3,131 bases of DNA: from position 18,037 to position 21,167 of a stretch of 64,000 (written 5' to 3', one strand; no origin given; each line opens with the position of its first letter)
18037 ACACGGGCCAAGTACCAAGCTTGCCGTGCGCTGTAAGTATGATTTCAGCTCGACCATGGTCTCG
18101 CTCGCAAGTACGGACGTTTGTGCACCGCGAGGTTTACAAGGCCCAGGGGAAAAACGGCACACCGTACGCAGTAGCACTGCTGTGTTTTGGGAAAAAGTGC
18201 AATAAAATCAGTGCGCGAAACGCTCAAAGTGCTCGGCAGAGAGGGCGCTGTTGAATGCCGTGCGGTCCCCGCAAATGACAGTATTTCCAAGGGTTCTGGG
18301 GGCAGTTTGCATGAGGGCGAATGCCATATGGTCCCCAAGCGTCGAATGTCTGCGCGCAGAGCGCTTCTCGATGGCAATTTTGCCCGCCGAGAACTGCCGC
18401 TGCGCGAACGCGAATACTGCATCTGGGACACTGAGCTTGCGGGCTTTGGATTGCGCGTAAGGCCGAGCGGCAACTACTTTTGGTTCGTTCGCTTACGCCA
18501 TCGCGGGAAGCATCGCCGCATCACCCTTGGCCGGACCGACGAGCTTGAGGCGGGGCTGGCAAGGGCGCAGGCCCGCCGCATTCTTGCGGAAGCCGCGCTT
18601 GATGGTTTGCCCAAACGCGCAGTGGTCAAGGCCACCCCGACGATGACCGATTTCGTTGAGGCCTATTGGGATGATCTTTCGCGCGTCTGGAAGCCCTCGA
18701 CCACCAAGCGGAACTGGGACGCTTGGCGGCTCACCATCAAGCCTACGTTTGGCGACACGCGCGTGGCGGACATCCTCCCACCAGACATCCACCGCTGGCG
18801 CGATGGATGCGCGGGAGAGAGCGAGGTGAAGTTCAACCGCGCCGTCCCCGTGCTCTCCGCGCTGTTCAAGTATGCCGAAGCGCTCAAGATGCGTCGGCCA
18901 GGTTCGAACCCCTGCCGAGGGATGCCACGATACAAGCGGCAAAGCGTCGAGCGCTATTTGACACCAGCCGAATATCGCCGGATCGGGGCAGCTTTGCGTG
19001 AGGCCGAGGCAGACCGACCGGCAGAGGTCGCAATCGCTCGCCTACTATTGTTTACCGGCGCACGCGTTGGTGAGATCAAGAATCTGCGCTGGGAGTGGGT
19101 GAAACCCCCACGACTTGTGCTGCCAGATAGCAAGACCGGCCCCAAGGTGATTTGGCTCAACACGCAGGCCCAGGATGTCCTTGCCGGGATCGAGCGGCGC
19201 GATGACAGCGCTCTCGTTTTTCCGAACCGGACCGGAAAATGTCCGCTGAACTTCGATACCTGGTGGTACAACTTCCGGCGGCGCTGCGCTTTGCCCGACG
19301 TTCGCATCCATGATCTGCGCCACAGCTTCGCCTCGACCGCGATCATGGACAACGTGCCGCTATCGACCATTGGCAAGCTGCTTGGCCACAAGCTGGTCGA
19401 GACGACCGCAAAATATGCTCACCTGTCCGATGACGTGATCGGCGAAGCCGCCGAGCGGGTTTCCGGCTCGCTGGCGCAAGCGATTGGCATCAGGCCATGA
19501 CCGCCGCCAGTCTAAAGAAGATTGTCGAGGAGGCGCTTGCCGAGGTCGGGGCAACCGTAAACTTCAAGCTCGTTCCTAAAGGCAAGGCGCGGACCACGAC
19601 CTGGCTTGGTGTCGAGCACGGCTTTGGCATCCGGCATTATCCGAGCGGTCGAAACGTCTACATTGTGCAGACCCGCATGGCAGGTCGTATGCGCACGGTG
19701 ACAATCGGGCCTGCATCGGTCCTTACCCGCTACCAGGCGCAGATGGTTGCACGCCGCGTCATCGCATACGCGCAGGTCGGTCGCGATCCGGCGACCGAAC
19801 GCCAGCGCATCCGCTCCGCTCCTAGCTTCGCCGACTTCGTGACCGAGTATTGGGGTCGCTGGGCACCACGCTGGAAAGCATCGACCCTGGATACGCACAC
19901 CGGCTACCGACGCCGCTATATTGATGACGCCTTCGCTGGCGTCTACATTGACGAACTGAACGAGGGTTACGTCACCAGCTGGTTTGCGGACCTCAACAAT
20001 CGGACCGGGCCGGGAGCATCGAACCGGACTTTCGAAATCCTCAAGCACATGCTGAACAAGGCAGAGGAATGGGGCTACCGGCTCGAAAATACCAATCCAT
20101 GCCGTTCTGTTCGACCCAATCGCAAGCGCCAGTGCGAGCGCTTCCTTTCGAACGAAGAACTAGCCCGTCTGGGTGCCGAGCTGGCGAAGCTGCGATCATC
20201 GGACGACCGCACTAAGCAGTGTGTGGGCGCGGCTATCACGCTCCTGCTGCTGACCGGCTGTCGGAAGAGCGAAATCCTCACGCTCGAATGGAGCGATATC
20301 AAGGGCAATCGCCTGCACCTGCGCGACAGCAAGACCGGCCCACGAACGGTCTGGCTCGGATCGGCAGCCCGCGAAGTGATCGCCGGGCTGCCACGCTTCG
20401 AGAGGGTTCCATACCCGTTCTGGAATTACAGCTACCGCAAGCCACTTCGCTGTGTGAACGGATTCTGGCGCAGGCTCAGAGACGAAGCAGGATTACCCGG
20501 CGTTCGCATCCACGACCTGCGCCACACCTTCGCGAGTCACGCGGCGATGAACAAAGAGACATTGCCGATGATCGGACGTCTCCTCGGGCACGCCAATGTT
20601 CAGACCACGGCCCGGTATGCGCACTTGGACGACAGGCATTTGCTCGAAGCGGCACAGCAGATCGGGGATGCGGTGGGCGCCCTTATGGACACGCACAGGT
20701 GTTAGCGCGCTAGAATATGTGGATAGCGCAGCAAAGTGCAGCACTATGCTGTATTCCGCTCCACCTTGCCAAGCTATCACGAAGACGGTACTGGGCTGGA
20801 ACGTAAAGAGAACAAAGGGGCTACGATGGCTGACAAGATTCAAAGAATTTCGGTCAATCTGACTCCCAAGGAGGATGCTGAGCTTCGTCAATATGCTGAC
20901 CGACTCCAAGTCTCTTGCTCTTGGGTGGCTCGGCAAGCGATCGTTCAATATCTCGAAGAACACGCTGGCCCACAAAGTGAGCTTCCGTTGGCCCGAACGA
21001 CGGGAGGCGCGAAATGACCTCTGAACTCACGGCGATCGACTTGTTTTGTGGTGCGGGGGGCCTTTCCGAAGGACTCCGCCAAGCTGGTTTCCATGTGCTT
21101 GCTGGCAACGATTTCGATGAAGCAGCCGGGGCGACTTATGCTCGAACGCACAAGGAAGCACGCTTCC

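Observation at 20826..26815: Gabija-type pair (OLD ATPase/Toprim plus UvrD helicase) nested between the M and R genes of a type II R-M system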

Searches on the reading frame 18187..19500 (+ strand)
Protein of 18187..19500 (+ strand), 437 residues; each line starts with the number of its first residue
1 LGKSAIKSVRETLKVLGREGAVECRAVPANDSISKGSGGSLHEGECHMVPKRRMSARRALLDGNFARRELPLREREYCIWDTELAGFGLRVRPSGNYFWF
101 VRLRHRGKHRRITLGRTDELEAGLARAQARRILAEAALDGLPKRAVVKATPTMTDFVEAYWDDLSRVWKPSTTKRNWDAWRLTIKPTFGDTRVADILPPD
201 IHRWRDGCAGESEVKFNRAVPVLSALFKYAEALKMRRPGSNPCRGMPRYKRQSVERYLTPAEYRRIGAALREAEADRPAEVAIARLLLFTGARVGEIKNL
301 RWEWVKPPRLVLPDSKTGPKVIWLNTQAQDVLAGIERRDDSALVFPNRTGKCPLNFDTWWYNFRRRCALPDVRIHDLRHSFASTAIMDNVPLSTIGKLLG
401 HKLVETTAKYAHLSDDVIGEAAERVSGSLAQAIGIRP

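Call 3: search_protein_families(library=pfam, proteins=[window:18187-19500:+], max_evalue=0.01)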
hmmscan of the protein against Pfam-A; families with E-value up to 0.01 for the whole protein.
window:18187-19500:+ (437 aa): 3 families
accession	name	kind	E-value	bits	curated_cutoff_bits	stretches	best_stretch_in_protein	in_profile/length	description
PF00589.27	Phage_integrase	-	2.5e-16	60.4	27.1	1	257-415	2-170/172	Phage integrase family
PF13356.12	Arm-DNA-bind_3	-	9.9e-09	35.7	27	1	85-139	21-73/83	Arm DNA-binding domain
PF14659.12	Phage_int_SAM_3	-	3.8e-07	30.7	22.6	1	152-206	1-55/58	Phage integrase, N-terminal SAM-like domain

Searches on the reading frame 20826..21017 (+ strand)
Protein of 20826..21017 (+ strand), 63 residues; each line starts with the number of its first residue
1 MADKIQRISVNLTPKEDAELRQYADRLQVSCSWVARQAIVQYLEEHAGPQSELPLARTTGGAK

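Call 3: search_protein_families(library=pfam, proteins=[window:20826-21017:+], max_evalue=0.01)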
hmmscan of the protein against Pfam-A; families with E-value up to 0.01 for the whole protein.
window:20826-21017:+ (63 aa): 5 families
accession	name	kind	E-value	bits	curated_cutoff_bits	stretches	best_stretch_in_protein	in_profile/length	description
PF01402.27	RHH_1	-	2.3e-05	24.6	20.5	1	7-45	1-39/39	Ribbon-helix-helix protein, copG family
PF19807.5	DUF6290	-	0.0015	19.2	27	1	7-46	3-42/72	Family of unknown function (DUF6290)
PF21775.3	PutA_1st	-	0.0026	17.6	27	1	21-44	9-32/33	PutA, RHH domain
PF07878.17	RHH_5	-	0.0044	17.2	26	1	18-46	14-42/43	CopG-like RHH_1 or ribbon-helix-helix domain, RHH_5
PF12651.13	RHH_3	-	0.0089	16.4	21.6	0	6-46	3-43/44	Ribbon-helix-helix domain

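Call 4: search_protein_families(library=padloc, proteins=[window:20826-21017:+], max_evalue=0.01)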
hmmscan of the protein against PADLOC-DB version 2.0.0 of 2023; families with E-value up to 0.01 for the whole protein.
window:20826-21017:+ (63 aa): 0 families
